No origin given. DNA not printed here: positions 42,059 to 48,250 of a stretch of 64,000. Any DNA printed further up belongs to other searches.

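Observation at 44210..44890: About 225-aa region with 26 vicinal Cys-Cys pairs in heptad register inside a bacterial surface protein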

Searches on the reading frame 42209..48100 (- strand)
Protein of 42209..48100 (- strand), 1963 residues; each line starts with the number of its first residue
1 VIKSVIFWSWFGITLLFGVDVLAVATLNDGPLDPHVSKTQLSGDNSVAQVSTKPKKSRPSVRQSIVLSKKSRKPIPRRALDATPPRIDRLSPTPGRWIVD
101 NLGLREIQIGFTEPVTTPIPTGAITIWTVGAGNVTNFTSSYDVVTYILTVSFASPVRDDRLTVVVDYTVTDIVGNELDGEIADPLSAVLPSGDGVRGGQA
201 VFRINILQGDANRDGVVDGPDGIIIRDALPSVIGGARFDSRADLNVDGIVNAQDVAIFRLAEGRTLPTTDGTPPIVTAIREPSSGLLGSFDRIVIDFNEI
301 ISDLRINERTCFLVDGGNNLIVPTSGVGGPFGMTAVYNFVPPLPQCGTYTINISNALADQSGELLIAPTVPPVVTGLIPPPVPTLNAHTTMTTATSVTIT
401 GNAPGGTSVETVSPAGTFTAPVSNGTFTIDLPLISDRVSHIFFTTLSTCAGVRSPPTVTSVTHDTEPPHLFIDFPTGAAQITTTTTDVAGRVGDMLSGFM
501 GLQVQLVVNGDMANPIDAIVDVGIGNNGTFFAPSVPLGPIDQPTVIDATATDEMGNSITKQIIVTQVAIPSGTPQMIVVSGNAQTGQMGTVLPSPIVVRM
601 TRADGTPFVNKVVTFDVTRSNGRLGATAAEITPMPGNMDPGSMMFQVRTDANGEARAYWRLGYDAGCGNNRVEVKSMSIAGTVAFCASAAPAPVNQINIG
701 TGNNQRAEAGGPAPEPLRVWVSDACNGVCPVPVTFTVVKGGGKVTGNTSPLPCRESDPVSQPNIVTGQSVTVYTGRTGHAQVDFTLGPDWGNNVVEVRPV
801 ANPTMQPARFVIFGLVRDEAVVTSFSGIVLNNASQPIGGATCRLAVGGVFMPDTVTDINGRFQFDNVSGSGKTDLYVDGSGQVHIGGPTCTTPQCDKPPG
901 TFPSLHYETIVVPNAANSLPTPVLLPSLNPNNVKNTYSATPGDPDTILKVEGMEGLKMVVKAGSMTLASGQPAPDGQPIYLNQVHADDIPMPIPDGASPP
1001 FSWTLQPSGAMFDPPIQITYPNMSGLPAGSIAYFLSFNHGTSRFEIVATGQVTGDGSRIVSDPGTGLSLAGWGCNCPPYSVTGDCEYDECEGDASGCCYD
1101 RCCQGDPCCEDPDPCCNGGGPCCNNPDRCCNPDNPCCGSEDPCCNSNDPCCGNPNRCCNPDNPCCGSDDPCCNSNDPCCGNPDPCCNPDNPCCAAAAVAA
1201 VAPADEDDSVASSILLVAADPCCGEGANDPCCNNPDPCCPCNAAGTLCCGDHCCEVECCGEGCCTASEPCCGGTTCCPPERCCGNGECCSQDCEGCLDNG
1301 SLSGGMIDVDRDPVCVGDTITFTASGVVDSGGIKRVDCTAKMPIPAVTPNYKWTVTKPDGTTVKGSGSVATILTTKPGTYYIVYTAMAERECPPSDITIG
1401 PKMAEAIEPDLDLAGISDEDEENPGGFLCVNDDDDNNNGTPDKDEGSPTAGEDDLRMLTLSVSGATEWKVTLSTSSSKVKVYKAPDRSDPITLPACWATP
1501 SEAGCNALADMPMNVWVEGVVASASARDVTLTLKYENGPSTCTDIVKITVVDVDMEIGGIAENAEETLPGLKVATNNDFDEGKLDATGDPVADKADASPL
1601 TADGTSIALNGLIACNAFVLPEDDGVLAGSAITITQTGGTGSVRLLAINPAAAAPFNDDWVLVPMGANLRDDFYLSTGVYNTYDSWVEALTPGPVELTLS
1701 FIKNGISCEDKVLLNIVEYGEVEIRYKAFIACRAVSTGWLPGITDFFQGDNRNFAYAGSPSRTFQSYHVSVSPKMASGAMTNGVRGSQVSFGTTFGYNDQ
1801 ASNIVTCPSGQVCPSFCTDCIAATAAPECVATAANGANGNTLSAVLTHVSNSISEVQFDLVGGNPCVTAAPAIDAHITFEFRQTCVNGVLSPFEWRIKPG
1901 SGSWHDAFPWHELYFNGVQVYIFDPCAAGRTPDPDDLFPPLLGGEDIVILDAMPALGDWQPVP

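Call 6: search_protein_families(library=pfam, proteins=[window:42209-48100:-], max_evalue=1)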
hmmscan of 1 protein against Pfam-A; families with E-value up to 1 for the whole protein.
window:42209-48100:- (1963 aa): 2 families
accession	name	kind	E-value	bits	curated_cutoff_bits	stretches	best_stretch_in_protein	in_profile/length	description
PF13205.12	Big_5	-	8.3e-08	33.3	23.6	2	81-179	1-97/105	Bacterial Ig-like domain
PF00404.24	Dockerin_1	-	0.00029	21.4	22.9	1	209-257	2-51/57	Dockerin type I domain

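Call 7: search_protein_families(library=ncbifam, proteins=[window:42209-48100:-], max_evalue=1)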
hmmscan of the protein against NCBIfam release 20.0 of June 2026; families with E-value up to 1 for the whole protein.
window:42209-48100:- (1963 aa): 1 family
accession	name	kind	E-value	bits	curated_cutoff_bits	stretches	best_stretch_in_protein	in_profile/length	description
NF010347.0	PRK13775.1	equivalog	0.15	11.2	381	1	1816-1866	255-305/331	formimidoylglutamase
